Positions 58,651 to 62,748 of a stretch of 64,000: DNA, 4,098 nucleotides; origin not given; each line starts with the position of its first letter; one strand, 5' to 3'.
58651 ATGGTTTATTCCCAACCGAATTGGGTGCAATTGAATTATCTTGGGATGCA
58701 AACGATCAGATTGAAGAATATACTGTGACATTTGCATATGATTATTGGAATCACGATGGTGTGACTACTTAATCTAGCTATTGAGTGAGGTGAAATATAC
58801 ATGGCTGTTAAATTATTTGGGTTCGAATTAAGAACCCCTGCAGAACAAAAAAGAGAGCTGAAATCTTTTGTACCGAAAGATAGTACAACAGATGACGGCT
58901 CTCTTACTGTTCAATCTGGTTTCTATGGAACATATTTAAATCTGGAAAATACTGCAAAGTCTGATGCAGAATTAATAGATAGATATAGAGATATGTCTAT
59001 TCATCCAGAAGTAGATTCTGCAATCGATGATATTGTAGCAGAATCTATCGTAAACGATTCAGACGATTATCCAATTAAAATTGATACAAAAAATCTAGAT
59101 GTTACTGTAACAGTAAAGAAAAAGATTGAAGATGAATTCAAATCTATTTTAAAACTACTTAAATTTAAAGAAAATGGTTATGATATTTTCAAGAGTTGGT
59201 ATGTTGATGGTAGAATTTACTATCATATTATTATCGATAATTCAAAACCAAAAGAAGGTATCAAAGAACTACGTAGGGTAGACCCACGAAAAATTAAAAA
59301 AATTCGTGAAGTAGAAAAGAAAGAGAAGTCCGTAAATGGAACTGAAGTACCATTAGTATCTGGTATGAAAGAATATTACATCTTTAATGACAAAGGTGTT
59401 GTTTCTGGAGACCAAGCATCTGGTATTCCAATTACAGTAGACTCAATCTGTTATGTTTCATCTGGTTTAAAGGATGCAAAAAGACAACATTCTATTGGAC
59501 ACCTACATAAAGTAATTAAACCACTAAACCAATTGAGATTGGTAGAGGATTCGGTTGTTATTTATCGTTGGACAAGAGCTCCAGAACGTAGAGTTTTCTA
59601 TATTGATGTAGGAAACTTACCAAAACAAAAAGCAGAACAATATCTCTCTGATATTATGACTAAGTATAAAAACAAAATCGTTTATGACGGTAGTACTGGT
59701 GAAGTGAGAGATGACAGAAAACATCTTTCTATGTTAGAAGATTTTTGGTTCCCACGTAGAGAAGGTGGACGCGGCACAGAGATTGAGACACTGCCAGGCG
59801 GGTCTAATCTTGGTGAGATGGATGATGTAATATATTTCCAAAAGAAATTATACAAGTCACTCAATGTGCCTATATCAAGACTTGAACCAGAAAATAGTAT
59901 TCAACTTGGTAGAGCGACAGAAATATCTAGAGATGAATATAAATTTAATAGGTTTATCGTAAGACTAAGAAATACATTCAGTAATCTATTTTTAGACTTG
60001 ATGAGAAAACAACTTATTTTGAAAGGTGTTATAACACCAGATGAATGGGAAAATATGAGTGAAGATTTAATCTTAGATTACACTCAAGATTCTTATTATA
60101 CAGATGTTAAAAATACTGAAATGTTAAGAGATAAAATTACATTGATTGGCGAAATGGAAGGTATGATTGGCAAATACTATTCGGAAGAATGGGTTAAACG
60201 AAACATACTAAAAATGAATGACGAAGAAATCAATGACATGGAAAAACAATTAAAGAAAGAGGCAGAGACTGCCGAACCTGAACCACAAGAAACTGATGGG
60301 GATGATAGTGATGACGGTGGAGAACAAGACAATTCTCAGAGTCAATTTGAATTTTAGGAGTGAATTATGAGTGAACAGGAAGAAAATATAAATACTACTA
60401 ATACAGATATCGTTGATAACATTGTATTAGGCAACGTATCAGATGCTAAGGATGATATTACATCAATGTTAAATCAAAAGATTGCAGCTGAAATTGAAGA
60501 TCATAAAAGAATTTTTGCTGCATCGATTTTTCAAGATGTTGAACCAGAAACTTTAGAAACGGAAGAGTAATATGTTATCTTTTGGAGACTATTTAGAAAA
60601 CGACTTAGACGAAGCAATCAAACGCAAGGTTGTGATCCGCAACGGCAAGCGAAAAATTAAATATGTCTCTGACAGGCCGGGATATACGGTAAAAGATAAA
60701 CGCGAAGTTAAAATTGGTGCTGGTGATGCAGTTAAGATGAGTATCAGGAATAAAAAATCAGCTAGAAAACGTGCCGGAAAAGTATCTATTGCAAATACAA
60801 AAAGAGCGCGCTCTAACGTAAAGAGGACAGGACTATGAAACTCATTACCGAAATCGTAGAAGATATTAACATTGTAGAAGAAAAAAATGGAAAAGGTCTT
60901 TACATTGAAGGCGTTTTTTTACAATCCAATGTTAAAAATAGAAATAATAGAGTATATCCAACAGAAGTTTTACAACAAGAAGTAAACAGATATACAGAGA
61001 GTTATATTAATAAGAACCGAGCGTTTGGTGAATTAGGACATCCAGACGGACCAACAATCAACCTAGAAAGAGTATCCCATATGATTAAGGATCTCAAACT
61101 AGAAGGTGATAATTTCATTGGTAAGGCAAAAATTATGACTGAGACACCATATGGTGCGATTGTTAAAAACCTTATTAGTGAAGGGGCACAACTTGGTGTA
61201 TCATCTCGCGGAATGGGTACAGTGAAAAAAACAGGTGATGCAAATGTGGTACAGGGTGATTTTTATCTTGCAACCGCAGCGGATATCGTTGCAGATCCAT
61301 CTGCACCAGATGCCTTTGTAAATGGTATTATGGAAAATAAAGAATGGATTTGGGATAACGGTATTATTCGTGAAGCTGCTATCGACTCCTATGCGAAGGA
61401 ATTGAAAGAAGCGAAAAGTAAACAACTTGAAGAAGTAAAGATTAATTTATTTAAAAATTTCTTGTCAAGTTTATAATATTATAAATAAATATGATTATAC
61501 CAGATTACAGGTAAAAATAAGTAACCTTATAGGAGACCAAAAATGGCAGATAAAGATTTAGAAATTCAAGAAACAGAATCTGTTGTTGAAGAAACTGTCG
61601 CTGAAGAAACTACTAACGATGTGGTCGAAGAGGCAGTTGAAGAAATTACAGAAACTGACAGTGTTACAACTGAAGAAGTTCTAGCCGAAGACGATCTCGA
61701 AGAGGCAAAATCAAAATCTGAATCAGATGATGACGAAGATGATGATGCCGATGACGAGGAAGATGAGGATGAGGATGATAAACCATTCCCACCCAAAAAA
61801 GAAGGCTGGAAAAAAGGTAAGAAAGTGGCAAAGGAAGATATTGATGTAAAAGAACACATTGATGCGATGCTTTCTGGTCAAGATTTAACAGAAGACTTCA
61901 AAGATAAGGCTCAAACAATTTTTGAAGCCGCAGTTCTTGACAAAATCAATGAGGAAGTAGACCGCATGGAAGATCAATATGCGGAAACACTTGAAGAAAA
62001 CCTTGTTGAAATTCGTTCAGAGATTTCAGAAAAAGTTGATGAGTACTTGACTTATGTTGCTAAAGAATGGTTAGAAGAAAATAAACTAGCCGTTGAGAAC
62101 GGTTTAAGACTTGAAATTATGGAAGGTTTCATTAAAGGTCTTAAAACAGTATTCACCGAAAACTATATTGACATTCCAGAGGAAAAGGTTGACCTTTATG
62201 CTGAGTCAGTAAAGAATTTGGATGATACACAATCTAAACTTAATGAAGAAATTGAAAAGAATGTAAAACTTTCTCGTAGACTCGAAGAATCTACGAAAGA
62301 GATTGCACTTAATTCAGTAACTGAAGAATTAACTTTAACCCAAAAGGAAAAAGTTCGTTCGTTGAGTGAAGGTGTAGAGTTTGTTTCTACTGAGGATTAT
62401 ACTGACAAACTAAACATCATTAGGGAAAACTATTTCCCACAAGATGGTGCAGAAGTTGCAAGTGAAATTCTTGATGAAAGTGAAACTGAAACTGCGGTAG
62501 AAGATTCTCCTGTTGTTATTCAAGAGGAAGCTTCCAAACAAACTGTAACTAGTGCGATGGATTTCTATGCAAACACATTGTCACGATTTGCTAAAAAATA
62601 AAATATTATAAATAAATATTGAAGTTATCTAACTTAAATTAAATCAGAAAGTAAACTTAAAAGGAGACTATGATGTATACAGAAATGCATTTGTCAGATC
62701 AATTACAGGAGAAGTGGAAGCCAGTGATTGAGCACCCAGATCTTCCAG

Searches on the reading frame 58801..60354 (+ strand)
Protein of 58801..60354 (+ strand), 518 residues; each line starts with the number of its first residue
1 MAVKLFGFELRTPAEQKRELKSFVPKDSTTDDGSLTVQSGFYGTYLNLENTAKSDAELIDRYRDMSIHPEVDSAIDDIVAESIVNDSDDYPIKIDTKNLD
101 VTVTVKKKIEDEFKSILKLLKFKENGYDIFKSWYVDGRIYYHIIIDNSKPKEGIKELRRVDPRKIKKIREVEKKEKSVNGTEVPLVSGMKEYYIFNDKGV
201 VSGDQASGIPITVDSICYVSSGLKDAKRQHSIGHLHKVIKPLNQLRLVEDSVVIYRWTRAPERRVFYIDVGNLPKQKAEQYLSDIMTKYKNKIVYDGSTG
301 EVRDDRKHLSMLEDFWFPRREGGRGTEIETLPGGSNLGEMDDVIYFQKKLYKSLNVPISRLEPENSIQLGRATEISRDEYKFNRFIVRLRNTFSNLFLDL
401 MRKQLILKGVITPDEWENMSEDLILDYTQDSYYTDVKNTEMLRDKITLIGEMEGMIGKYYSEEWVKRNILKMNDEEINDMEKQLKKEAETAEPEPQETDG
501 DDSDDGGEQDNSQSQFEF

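Call 22: search_protein_families(library=phrogs, proteins=[window:58801-60354:+], max_evalue=0.001)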
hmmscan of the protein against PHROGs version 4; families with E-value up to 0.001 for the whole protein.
window:58801-60354:+ (518 aa): 2 families
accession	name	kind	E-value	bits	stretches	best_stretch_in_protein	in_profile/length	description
phrog_213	-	head and packaging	3.1e-197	657.3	1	3-511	3-521/528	portal protein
phrog_23805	-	unknown function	0.00081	20.8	0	261-293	16-48/72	-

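Call 58: search_dna_similar(query=window:58801-60354:+, collection=phages, mode=protein, max_rows=12)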
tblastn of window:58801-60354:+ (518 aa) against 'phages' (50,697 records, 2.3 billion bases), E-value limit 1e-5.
Records with a match: 2590; places in all: 2593; records where one place covers at least 80% of the query: 2447.
Best place of each record, by identity: <60% 2590.
By first word of the organism name: Escherichia 667; Synechococcus 382; Klebsiella 332; Salmonella 202; Vibrio 134; Shigella 89; Aeromonas 80; Acinetobacter 71; Cyanophage 62; Enterobacter 58; and 61 more.
By host as written in the record: - 466; Escherichia coli 278; Klebsiella pneumoniae 116; Synechococcus 107; Synechococcus sp. 41; Escherichia coli O157:H7 38; Salmonella enterica 29; Synechococcus sp. WH7803 28; and 572 more.
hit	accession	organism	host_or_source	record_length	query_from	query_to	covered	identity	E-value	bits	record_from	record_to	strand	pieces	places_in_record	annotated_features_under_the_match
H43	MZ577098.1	Methylophilales phage Melnitz-3 EXVC039M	Methylophilales_sp._H5P1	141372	3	484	93%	52.8%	2e-161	513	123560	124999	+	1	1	capsid assembly protein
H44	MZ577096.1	Methylophilales phage Melnitz-2 EXVC040M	Methylophilales_sp._H5P1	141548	3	484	93%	52.8%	2e-161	513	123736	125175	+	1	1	capsid assembly protein/portal protein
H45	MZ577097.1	Methylophilales phage Melnitz EXVC044M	Methylophilales_sp._H5P1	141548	3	484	93%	52.8%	2e-161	513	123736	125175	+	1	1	capsid assembly protein/portal protein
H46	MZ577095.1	Methylophilales phage Melnitz-1 EXVC043M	Methylophilales_sp._H5P1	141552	3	484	93%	52.8%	2e-161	513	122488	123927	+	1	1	hypothetical protein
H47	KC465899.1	Pelagibacter phage HTVC008M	Candidatus Pelagibacter ubique HTCC1062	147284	1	484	93%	51.7%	5e-157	501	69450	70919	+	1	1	portal vertex protein of head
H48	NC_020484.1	Pelagibacter phage HTVC008M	Candidatus Pelagibacter ubique HTCC1062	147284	1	484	93%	51.7%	5e-157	501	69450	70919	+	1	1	portal protein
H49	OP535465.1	Synechococcus phage S-CREM1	Synechococcus sp. CB0101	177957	4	484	93%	51.5%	1e-154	493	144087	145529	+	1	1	portal vertex protein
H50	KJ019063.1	Synechococcus phage S-MbCM6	-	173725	1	484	93%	51.2%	6e-155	494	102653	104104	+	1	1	portal vertex protein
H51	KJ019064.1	Synechococcus phage S-MbCM6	-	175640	1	484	93%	51.2%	6e-155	494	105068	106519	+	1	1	portal vertex protein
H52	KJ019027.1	Synechococcus phage S-MbCM6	-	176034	1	484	93%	51.2%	6e-155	494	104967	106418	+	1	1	portal vertex protein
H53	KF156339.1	Synechococcus phage S-MbCM25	Synechococcus sp. WH7803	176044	1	484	93%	51.2%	6e-155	494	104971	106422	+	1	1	portal vertex protein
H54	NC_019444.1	Synechococcus phage S-MbCM6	-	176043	1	484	93%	51.2%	6e-155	494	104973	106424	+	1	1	portal protein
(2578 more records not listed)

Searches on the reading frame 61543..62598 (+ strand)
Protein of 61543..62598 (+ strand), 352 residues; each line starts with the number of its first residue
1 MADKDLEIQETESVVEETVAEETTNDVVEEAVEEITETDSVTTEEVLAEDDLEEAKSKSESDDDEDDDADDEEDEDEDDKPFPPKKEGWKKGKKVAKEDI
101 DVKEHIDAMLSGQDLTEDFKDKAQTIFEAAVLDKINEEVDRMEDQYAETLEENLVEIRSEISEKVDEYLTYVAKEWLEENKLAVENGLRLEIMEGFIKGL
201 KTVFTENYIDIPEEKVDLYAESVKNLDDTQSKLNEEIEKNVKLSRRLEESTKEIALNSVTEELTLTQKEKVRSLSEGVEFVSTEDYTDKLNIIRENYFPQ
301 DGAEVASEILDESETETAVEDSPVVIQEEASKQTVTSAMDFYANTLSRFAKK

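Call 22: search_protein_families(library=phrogs, proteins=[window:61543-62598:+], max_evalue=0.001)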
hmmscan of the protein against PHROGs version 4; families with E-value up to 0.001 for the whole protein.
window:61543-62598:+ (352 aa): 3 families
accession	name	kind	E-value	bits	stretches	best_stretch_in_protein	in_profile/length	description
phrog_237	-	head and packaging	3.8e-75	254.8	1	2-351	5-364/364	head scaffolding protein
phrog_38259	-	head and packaging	2.1e-08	35.4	1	251-350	10-110/111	head scaffolding protein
phrog_23627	-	head and packaging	1.9e-05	25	1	10-303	63-350/397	head scaffolding protein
